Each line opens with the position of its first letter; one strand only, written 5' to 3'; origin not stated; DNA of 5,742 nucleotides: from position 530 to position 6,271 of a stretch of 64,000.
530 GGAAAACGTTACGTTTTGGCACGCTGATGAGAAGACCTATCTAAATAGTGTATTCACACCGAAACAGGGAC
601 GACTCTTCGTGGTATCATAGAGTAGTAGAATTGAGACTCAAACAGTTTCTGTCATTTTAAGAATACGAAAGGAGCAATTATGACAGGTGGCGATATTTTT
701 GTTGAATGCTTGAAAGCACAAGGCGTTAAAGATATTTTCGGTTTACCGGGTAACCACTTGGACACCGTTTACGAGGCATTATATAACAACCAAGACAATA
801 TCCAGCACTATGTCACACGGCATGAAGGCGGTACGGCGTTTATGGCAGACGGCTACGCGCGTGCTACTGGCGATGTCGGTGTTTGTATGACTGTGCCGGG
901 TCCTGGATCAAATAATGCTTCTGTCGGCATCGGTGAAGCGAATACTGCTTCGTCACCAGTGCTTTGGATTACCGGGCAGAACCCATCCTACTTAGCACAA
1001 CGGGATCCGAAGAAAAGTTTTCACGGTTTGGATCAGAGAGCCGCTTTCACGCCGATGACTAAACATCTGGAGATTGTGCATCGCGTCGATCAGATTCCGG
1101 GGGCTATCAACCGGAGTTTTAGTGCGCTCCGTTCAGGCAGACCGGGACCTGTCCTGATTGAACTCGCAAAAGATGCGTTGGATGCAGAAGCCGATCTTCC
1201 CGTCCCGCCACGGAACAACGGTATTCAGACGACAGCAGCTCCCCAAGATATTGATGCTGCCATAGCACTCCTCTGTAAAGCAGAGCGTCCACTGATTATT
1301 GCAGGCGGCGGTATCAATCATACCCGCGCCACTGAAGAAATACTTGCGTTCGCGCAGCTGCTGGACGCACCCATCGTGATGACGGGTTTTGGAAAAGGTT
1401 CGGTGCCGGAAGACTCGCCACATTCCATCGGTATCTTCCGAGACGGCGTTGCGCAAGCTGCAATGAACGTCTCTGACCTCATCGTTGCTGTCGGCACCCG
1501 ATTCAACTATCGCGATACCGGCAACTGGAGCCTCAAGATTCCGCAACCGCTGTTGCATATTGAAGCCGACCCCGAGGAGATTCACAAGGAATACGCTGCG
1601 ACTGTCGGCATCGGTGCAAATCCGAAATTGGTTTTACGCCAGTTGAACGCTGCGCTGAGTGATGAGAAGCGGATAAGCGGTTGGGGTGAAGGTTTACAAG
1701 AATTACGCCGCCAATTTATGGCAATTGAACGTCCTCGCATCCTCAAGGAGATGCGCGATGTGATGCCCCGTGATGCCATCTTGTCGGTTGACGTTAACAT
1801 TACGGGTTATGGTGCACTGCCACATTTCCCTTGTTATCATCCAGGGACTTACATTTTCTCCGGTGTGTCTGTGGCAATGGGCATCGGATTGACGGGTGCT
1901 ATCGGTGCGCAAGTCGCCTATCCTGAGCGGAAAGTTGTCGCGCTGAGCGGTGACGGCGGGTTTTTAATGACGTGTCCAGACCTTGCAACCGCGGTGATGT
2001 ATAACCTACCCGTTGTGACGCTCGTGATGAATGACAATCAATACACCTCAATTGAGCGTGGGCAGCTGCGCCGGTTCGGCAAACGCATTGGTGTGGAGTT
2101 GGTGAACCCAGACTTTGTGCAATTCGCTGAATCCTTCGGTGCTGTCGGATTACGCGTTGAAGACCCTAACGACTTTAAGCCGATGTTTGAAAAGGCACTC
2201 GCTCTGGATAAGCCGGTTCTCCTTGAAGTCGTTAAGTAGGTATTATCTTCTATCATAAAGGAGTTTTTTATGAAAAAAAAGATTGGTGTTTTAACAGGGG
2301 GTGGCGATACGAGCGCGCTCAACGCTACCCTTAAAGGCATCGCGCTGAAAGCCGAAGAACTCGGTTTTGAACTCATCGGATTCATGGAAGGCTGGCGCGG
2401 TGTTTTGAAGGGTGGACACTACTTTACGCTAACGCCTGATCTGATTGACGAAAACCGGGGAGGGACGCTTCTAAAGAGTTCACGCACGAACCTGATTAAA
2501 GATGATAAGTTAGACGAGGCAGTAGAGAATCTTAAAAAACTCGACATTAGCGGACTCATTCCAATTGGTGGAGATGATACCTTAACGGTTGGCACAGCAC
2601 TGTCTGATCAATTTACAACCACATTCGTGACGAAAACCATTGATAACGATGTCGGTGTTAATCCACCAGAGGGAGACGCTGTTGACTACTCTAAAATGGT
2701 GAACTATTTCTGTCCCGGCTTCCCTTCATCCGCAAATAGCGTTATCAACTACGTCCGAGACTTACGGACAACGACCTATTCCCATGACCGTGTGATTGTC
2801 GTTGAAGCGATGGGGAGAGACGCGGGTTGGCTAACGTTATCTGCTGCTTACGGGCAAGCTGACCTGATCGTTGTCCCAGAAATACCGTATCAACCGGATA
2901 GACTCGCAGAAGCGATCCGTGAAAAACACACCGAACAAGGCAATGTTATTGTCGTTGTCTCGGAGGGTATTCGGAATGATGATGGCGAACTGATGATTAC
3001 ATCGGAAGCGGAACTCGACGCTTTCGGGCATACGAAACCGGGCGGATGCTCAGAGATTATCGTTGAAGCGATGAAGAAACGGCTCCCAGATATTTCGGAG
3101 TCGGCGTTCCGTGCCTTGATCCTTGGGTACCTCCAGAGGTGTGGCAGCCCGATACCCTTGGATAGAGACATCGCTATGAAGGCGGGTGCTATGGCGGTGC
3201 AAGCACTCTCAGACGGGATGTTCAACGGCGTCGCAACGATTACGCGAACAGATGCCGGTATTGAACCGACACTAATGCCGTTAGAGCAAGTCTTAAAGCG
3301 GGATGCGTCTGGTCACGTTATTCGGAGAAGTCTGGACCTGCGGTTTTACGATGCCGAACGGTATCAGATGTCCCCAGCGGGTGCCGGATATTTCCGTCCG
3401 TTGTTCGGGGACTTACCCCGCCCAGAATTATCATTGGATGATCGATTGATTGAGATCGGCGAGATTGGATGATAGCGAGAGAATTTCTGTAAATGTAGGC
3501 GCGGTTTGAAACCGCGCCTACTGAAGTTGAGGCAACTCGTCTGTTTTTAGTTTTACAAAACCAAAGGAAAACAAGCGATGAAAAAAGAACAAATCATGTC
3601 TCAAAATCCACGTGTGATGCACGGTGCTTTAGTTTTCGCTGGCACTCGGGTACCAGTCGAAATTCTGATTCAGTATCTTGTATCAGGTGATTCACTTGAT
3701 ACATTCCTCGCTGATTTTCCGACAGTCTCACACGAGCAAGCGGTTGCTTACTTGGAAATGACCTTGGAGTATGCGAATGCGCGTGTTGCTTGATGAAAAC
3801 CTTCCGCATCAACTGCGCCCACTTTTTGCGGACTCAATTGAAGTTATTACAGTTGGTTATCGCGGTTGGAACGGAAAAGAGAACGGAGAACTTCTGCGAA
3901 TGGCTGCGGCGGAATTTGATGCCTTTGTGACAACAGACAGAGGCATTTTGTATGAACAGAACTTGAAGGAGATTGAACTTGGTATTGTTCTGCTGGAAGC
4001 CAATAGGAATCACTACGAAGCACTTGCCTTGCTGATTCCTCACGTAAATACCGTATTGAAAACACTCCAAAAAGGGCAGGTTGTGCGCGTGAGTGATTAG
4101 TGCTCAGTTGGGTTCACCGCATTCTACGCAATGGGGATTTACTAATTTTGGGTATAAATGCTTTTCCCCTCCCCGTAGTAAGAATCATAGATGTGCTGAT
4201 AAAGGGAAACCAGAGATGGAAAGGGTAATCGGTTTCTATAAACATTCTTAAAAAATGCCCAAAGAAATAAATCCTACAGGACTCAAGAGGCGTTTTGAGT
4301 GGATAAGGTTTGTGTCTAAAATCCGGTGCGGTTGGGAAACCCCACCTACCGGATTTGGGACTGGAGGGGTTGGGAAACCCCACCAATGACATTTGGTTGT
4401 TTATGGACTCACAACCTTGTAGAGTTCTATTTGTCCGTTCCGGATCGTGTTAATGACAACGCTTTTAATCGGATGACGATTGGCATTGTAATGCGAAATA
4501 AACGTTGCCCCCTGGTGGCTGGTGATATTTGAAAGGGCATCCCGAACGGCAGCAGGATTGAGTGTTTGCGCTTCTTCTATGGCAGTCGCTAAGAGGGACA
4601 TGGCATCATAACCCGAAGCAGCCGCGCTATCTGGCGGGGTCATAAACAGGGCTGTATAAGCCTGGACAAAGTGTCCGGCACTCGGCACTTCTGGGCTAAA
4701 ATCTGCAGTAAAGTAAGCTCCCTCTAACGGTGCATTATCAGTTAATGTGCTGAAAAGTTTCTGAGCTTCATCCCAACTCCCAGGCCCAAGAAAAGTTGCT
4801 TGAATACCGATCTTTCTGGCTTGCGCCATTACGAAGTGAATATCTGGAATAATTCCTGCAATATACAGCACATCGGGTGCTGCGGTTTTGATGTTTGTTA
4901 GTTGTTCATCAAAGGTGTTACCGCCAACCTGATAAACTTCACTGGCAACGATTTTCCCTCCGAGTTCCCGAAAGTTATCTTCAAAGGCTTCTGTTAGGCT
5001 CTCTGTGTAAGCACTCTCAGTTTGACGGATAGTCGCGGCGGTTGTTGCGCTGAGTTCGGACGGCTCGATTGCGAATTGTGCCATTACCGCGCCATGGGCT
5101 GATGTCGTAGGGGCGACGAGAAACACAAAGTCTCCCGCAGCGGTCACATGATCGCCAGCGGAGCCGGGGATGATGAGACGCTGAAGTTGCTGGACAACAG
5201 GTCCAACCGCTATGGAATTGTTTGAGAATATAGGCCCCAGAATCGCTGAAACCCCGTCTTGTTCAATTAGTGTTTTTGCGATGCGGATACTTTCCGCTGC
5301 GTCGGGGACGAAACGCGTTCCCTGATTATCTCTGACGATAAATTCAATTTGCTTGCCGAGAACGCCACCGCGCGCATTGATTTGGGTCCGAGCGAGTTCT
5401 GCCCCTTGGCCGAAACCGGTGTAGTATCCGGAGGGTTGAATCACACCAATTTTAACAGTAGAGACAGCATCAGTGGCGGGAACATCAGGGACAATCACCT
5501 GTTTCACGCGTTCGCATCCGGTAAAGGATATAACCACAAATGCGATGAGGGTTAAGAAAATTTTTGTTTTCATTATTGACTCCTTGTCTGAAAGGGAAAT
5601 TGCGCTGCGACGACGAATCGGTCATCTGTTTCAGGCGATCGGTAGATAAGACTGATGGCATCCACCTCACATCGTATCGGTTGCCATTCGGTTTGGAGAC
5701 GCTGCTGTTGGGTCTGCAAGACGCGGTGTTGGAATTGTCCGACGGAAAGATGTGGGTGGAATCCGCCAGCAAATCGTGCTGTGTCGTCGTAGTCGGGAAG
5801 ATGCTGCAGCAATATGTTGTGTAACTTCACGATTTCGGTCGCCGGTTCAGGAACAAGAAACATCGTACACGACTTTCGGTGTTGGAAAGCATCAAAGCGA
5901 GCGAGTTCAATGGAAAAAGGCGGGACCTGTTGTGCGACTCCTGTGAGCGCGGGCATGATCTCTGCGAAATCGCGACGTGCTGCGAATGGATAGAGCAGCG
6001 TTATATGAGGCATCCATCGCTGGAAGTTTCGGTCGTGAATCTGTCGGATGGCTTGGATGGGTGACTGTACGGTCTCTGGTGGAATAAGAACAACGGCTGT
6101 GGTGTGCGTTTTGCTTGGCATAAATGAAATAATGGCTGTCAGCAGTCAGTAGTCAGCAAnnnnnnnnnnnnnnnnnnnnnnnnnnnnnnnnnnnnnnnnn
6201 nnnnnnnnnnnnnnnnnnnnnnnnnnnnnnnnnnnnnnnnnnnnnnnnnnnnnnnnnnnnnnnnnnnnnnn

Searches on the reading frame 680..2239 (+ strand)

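Call 54: search_protein_families(library=pfam, proteins=[window:680-2239:+], max_evalue=0.0001)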
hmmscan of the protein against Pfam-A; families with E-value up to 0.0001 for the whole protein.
window:680-2239:+ (519 aa): 3 families
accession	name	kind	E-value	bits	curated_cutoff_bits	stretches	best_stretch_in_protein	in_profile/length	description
PF02775.26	TPP_enzyme_C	-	1.7e-38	132.2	21.9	1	381-517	11-151/151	Thiamine pyrophosphate enzyme, C-terminal TPP binding domain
PF02776.23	TPP_enzyme_N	-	2.1e-38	131.2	26.8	1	1-120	1-117/119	Thiamine pyrophosphate enzyme, N-terminal TPP binding domain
PF00205.28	TPP_enzyme_M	-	2.8e-32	111.7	30.4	1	191-322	1-137/137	Thiamine pyrophosphate enzyme, central domain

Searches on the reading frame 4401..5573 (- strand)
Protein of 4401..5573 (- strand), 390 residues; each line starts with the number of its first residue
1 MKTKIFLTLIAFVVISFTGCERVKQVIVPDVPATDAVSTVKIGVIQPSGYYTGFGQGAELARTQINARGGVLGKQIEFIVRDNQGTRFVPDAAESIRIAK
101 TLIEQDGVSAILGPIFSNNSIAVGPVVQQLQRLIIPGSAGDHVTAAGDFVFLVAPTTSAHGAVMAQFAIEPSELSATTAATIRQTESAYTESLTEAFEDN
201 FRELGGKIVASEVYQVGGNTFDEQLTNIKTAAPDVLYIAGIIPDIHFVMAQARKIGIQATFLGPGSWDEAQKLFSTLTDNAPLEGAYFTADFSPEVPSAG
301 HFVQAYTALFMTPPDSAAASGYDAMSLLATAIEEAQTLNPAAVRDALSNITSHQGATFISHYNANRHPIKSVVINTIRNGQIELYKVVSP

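Call 13: search_protein_families(library=pfam, proteins=[window:4401-5573:-], max_evalue=0.01)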
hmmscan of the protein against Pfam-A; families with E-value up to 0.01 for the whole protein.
window:4401-5573:- (390 aa): 3 families
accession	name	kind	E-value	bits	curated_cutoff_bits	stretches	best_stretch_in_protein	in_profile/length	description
PF13458.12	Peripla_BP_6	-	9e-51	174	31.7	1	39-378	1-339/343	Periplasmic binding protein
PF13433.12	Peripla_BP_5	-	5.1e-19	69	27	1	57-383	23-343/363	Periplasmic binding protein domain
PF01094.35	ANF_receptor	-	1.8e-17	63.9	25.4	1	58-348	6-305/353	Receptor family ligand binding region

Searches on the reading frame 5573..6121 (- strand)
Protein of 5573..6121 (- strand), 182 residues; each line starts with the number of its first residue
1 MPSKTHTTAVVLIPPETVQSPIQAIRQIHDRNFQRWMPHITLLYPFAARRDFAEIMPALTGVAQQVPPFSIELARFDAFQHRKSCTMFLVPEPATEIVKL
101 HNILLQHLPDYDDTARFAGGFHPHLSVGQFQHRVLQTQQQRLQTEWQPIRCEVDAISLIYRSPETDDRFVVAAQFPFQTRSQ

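Call 13: search_protein_families(library=pfam, proteins=[window:5573-6121:-], max_evalue=0.01)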
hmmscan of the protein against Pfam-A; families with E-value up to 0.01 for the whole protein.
window:5573-6121:- (182 aa): 2 families
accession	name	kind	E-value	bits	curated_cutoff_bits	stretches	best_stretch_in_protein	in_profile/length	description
PF13563.12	2_5_RNA_ligase2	-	2.8e-36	125.3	27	1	14-162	1-149/152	2'-5' RNA ligase superfamily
PF02834.22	LigT_PEase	-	9.2e-08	32.6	23.3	1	14-82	2-80/87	LigT like Phosphoesterase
